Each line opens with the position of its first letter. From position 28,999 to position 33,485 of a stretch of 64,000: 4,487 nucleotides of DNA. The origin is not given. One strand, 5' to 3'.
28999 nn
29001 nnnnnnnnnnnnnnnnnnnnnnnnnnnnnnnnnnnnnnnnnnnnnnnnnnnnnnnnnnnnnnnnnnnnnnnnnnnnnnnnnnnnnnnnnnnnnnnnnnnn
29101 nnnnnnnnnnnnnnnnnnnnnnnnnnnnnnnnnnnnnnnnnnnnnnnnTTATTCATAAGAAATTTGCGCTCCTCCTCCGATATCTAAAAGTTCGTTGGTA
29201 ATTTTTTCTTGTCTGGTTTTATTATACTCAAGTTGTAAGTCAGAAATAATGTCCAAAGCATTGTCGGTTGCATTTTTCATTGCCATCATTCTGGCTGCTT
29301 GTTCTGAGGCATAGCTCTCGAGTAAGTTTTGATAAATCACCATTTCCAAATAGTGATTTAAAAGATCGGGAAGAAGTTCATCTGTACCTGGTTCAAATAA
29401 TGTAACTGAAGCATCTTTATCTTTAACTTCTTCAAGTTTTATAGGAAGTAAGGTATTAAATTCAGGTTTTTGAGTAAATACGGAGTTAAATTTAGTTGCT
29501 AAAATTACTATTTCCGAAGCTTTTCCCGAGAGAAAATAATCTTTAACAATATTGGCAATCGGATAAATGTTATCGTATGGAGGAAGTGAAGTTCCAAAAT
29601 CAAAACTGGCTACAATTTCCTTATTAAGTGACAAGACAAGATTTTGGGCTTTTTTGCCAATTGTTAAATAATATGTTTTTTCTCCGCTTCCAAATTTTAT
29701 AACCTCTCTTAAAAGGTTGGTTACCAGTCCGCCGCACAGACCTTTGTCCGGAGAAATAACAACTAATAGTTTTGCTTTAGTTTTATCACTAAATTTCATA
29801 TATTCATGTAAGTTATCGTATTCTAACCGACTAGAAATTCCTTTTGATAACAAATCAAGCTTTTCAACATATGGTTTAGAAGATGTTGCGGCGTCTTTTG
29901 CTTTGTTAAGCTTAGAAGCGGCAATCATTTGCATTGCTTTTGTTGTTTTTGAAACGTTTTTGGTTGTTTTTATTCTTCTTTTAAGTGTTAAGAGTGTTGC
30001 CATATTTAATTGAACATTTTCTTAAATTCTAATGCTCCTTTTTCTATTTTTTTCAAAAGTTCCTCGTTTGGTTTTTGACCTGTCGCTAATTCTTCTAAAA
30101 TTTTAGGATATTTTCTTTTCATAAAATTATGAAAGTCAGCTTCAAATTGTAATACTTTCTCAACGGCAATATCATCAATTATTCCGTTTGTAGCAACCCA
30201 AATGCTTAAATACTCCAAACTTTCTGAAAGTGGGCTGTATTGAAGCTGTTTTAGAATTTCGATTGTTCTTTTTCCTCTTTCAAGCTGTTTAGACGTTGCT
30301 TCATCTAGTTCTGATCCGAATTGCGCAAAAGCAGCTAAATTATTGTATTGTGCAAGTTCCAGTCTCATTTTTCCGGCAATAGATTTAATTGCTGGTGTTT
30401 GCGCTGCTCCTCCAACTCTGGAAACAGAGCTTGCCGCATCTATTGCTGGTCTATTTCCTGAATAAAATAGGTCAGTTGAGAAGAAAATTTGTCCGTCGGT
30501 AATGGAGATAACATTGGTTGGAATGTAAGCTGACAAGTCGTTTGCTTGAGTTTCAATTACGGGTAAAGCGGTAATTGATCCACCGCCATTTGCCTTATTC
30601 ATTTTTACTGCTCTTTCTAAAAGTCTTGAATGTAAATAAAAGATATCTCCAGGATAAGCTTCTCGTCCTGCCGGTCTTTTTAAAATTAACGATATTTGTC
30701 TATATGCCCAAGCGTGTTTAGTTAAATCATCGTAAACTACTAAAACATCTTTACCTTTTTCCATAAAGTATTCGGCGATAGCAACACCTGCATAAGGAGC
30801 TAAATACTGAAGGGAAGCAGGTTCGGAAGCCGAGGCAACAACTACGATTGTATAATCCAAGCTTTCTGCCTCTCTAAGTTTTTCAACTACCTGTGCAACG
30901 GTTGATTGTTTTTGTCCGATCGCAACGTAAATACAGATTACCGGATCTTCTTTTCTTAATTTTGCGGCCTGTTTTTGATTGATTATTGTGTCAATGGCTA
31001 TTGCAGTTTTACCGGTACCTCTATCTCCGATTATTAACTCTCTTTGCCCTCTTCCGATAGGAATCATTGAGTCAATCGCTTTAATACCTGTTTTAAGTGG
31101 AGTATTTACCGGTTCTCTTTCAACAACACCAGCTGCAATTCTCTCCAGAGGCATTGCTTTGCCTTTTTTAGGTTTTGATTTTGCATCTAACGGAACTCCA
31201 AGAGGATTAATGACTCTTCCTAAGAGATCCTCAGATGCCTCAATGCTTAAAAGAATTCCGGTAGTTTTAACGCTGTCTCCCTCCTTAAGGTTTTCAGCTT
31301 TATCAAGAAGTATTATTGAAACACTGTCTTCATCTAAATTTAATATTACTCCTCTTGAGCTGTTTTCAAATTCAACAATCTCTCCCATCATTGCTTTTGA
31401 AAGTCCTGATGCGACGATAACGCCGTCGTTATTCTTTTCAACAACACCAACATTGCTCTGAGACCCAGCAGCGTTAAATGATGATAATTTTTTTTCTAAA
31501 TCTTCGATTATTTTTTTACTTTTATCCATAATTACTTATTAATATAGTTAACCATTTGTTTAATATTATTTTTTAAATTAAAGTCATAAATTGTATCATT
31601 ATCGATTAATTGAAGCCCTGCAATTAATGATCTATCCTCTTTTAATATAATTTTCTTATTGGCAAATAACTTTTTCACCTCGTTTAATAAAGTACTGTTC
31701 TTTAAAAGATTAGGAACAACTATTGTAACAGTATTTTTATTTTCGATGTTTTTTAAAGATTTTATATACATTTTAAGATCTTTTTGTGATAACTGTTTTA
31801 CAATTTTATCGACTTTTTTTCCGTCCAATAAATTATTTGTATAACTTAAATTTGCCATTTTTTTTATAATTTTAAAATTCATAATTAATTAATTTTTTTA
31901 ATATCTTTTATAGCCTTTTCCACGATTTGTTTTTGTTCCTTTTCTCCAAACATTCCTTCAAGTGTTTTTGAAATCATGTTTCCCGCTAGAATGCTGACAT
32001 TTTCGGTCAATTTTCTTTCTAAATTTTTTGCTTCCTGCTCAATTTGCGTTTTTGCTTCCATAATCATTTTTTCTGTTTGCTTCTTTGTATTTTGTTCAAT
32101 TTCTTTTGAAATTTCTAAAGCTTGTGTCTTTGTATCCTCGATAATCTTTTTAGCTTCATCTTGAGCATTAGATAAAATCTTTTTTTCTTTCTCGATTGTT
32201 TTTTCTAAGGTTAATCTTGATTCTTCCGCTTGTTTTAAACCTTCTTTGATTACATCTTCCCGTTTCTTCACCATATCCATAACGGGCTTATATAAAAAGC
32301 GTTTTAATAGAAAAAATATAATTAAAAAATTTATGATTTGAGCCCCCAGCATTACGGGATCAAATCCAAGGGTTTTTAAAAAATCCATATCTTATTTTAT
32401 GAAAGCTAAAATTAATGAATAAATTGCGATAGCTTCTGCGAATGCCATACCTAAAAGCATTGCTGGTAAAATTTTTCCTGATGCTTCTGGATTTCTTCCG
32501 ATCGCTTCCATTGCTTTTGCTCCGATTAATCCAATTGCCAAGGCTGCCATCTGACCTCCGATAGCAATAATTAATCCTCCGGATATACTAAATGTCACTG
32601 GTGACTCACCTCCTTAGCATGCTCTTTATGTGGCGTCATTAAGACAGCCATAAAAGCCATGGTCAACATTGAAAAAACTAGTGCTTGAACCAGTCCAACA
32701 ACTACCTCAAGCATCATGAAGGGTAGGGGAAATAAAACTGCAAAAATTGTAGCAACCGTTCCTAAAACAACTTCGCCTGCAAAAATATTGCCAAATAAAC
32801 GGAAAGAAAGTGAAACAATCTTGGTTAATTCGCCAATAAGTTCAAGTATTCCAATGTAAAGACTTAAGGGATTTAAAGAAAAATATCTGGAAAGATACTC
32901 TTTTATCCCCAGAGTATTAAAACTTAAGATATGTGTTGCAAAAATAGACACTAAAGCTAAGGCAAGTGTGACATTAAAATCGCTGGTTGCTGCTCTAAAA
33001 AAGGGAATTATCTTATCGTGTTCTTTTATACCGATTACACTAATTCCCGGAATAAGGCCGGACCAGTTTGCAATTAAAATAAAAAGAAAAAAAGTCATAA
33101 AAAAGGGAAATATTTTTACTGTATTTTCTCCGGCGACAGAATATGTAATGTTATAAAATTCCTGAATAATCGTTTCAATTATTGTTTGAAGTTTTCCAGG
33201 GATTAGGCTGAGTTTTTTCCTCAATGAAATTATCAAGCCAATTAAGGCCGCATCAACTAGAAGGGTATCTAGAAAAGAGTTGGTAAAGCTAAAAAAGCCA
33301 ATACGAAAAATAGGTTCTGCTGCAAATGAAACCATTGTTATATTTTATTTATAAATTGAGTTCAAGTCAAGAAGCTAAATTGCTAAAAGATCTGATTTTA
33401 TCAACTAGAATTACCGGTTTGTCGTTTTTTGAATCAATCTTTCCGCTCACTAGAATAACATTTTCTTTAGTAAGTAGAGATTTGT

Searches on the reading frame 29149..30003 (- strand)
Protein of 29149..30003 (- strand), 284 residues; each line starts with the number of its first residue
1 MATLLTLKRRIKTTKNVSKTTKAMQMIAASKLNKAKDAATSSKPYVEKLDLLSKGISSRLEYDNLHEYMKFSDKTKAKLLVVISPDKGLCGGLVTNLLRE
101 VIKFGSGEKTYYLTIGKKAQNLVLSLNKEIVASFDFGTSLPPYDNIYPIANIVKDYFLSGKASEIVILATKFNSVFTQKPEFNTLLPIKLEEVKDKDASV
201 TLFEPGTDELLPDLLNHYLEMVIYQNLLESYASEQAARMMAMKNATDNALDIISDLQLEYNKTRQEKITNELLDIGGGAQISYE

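Call 5: search_protein_families(library=pfam, proteins=[window:29149-30003:-], max_evalue=0.001)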
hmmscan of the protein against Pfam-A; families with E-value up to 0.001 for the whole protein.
window:29149-30003:- (284 aa): 1 family
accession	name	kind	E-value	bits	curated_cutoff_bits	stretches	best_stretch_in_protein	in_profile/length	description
PF00231.24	ATP-synt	-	4.9e-77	259.9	39.9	1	4-280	2-283/285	ATP synthase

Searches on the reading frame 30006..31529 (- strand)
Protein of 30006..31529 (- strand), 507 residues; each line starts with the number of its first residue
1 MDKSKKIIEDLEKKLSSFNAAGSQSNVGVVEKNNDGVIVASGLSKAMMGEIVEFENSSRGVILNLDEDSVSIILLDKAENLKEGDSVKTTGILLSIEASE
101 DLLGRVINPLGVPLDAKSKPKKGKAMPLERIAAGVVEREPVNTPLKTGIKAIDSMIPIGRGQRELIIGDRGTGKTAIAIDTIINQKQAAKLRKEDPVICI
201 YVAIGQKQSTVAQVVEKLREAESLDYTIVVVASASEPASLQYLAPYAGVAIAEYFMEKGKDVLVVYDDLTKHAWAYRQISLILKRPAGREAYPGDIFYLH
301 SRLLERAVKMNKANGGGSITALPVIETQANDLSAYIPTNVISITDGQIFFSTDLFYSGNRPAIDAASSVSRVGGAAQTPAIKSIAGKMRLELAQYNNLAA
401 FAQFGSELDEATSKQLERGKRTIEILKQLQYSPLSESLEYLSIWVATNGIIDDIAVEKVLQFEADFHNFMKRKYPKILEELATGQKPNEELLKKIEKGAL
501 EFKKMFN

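Call 5: search_protein_families(library=pfam, proteins=[window:30006-31529:-], max_evalue=0.001)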
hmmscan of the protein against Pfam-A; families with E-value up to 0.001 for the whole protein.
window:30006-31529:- (507 aa): 4 families
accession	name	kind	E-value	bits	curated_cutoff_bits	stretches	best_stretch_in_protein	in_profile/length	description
PF00006.31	ATP-synt_ab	-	6.7e-84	281.2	29.5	1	148-370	1-213/213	ATP synthase alpha/beta family, nucleotide-binding domain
PF00306.32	ATP-synt_ab_C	-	6.2e-41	140.1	27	1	377-499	1-123/126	ATP synthase alpha/beta chain, C terminal domain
PF02874.29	ATP-synt_ab_N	-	5.5e-10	40.1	20.9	1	34-91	12-69/69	ATP synthase alpha/beta family, beta-barrel domain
PF06745.19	ATPase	-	0.00055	19.8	26.6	0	145-217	1-69/231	KaiC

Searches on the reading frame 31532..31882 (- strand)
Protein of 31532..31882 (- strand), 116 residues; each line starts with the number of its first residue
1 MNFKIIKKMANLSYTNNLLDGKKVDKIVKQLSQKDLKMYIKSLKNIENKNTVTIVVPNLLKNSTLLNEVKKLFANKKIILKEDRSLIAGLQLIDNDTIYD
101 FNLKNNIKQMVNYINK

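Call 5: search_protein_families(library=pfam, proteins=[window:31532-31882:-], max_evalue=0.001)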
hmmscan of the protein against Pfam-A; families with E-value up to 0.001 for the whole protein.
window:31532-31882:- (116 aa): 0 families

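Call 57: search_protein_families(library=pfam, proteins=[window:31532-31882:-], max_evalue=1)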
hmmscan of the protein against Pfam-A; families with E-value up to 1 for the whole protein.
window:31532-31882:- (116 aa): 4 families
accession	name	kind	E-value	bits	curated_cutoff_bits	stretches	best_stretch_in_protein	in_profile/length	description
PF00213.23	OSCP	-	0.0076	16.8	22.3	1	63-112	119-170/172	ATP synthase delta (OSCP) subunit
PF11638.13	DnaA_N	-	0.01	16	24.6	1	26-60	10-46/65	DnaA N-terminal domain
PF17719.6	DUF5564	-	0.13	12.9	30.6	0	6-34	51-79/98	Family of unknown function (DUF5564)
PF08625.16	Utp13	-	0.34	11.3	25.9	0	3-102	30-104/140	Utp13 specific WD40 associated domain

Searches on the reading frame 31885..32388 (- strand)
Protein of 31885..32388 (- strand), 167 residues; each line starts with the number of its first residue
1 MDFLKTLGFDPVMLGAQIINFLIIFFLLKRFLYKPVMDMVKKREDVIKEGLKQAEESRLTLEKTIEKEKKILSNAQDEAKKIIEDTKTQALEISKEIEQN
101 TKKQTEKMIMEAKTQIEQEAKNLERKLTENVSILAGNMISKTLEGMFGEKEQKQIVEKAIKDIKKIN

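Call 5: search_protein_families(library=pfam, proteins=[window:31885-32388:-], max_evalue=0.001)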
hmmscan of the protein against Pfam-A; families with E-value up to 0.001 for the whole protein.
window:31885-32388:- (167 aa): 1 family
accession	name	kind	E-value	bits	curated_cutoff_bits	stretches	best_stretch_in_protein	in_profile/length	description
PF00430.23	ATP-synt_B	-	1.2e-23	84.1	28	1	15-143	3-131/132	ATP synthase B/B' CF(0)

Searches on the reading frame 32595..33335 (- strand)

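Call 5: search_protein_families(library=pfam, proteins=[window:32595-33335:-], max_evalue=0.001)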
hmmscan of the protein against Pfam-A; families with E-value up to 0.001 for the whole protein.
window:32595-33335:- (246 aa): 1 family
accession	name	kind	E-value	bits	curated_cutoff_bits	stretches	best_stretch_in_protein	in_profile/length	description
PF00119.25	ATP-synt_A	-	2.2e-42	145.8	33.9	1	29-229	9-216/217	ATP synthase A chain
